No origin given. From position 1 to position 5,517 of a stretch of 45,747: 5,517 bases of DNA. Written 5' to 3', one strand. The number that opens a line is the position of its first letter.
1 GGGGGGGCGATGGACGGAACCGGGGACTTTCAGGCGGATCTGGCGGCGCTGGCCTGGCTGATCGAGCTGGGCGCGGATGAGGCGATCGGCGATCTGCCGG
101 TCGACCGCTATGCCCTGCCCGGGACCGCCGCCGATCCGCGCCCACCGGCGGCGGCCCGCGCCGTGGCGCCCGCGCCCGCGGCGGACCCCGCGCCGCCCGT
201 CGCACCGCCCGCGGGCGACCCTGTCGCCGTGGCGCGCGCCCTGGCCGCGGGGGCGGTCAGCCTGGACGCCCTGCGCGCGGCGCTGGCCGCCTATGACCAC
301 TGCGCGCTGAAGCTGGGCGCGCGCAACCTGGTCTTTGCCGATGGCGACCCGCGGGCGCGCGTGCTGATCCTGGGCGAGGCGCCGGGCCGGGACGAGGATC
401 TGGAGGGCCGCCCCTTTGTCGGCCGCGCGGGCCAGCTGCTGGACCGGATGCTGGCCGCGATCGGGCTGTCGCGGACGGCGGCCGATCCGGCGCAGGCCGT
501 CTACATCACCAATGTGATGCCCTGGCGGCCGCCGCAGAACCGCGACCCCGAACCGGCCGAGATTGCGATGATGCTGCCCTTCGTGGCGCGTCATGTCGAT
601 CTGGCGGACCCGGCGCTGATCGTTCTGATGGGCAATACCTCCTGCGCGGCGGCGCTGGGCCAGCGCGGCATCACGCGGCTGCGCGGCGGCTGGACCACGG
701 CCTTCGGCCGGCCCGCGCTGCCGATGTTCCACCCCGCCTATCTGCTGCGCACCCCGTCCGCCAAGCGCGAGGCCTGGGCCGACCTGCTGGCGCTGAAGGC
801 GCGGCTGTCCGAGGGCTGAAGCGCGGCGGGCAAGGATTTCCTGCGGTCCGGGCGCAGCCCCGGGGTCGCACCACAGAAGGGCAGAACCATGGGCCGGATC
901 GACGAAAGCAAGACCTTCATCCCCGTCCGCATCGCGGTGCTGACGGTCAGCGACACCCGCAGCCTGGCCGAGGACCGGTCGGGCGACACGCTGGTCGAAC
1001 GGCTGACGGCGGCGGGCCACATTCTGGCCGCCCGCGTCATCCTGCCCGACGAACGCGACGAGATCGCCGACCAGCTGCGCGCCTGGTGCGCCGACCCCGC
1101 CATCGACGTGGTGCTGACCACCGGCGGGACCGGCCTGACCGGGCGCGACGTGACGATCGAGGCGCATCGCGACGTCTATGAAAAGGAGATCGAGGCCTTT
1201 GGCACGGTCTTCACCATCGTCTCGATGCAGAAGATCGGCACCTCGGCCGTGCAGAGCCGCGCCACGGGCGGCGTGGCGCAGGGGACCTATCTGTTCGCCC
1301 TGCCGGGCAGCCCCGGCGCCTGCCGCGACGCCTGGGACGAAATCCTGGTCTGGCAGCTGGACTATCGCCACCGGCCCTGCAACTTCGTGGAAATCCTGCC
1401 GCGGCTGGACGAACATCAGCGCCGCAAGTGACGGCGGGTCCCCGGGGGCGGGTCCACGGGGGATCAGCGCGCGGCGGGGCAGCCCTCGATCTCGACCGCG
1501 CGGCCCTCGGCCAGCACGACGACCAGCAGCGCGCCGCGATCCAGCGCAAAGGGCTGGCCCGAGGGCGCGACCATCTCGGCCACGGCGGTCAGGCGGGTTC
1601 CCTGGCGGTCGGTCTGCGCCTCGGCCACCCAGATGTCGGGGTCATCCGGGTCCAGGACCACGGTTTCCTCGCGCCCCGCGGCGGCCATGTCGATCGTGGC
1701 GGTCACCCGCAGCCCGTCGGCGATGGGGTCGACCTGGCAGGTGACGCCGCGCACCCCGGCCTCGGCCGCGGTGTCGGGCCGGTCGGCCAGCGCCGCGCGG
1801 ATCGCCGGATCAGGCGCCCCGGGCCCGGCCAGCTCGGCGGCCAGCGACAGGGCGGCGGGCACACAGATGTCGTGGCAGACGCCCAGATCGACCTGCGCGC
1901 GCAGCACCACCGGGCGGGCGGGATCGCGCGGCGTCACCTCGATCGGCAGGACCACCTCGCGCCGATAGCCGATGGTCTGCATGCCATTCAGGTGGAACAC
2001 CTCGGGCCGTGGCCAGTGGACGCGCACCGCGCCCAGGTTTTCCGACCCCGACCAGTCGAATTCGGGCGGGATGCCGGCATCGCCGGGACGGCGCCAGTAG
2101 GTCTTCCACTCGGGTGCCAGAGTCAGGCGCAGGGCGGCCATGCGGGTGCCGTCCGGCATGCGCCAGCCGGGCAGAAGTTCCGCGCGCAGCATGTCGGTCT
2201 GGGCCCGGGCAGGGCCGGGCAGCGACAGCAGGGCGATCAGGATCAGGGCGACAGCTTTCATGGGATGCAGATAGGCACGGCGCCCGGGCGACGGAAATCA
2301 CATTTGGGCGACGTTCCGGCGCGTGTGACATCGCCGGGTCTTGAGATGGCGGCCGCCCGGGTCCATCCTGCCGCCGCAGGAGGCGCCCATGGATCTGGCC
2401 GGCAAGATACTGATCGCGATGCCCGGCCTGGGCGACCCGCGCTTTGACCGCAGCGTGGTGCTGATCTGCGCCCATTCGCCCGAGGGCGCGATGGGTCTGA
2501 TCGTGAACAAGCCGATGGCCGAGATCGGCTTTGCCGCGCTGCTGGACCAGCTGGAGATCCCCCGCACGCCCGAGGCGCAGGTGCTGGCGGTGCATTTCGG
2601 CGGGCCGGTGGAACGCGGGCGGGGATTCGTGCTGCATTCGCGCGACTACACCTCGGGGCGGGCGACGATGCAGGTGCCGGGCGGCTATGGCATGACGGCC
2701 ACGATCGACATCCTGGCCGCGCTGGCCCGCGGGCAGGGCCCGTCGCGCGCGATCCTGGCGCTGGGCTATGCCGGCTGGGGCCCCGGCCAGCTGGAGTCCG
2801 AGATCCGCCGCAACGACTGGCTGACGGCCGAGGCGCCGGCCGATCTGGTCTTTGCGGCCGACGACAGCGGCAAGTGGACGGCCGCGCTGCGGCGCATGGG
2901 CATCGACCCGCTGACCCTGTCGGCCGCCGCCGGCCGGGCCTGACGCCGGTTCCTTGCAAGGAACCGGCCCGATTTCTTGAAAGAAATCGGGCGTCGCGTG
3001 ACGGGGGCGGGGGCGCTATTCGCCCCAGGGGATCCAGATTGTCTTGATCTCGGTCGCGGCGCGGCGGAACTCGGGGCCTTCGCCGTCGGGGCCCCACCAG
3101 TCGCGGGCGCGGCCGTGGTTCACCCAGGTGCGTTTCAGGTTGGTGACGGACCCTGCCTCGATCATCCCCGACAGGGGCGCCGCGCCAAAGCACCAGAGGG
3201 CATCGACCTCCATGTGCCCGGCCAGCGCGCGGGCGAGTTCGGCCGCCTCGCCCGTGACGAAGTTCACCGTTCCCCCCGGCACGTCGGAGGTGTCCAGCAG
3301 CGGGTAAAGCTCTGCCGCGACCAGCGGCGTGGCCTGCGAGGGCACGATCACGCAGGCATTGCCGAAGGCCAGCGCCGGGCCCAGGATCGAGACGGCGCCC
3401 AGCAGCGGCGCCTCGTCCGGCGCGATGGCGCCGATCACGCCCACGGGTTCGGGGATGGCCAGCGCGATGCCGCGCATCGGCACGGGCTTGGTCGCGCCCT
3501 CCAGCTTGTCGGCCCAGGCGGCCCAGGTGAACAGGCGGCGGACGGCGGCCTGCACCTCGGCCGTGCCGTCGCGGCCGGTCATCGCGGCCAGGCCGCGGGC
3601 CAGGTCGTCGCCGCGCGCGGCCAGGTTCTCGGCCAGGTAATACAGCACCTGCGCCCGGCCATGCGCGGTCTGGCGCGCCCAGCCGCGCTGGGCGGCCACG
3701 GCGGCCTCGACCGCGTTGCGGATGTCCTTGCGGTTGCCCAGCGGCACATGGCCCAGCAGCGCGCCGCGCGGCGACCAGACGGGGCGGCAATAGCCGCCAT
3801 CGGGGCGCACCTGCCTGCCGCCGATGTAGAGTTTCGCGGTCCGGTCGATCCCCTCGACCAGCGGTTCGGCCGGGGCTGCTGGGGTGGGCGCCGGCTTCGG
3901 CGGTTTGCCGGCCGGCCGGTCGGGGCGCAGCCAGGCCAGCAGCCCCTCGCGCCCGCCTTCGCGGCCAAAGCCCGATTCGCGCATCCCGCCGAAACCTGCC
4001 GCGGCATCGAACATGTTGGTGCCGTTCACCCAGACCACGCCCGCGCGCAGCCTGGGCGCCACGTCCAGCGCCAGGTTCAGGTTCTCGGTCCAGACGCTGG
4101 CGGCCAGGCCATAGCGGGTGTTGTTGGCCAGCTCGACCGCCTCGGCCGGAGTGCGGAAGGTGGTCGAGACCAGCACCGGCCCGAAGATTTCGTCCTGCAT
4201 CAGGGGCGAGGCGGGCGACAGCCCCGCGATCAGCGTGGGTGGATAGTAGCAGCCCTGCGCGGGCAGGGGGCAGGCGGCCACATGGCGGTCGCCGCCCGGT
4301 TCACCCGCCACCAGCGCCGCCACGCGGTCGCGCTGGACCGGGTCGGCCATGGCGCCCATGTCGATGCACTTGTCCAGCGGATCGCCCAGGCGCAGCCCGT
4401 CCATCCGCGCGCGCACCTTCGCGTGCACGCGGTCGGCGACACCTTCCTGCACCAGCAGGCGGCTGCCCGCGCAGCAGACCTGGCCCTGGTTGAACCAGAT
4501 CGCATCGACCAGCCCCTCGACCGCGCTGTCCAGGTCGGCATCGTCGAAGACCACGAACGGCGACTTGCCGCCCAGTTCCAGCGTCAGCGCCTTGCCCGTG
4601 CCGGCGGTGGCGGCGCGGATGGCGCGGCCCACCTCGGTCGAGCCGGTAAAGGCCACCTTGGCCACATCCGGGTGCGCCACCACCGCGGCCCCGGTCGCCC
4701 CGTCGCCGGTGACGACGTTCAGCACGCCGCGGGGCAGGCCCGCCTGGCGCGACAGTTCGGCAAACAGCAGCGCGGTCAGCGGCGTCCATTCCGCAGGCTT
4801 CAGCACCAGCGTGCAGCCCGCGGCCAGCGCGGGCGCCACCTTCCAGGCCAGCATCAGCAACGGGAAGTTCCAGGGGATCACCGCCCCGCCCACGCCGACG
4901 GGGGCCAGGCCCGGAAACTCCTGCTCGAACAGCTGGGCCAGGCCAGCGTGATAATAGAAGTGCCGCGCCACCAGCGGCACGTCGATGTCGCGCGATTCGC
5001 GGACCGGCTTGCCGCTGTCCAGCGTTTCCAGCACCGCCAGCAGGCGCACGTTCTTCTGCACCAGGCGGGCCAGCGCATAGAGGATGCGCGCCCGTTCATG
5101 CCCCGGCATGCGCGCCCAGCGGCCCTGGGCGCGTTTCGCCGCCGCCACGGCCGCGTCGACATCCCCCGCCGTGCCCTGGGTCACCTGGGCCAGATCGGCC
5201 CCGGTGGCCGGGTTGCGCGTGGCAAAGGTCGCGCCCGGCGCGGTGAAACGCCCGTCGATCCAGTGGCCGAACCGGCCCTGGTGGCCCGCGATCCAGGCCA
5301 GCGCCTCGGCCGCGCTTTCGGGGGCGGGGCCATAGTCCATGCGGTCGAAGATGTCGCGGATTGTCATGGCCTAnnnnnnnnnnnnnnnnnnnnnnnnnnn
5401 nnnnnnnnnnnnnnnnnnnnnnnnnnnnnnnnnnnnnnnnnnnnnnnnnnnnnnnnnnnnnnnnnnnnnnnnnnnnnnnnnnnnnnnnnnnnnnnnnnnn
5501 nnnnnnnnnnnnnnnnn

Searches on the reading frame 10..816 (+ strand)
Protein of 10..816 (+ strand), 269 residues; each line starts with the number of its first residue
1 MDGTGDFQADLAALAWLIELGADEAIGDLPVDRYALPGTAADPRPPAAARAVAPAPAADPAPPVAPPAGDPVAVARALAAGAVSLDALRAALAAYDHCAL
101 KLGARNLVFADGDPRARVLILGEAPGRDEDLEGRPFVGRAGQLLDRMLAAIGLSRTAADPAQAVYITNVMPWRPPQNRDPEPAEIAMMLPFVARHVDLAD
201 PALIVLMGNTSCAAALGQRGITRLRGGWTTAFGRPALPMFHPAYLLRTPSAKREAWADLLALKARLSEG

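Call 68: search_protein_families(library=pfam, proteins=[window:10-816:+], max_evalue=0.001)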
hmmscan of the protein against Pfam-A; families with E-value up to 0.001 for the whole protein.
window:10-816:+ (269 aa): 1 family
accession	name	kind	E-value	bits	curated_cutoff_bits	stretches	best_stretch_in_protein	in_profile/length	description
PF03167.25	UDG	-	5.8e-34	117.6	24.3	1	110-259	2-140/141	Uracil DNA glycosylase superfamily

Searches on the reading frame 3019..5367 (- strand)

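Call 68: search_protein_families(library=pfam, proteins=[window:3019-5367:-], max_evalue=0.001)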
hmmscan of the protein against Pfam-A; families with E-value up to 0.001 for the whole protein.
window:3019-5367:- (783 aa): 2 families
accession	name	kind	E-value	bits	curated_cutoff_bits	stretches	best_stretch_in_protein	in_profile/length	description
PF00171.27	Aldedh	-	2.4e-189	630.1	23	2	46-481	7-457/461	Aldehyde dehydrogenase family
PF07368.16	DUF1487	-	3.5e-06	27.1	23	0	271-325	8-60/215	Protein of unknown function (DUF1487)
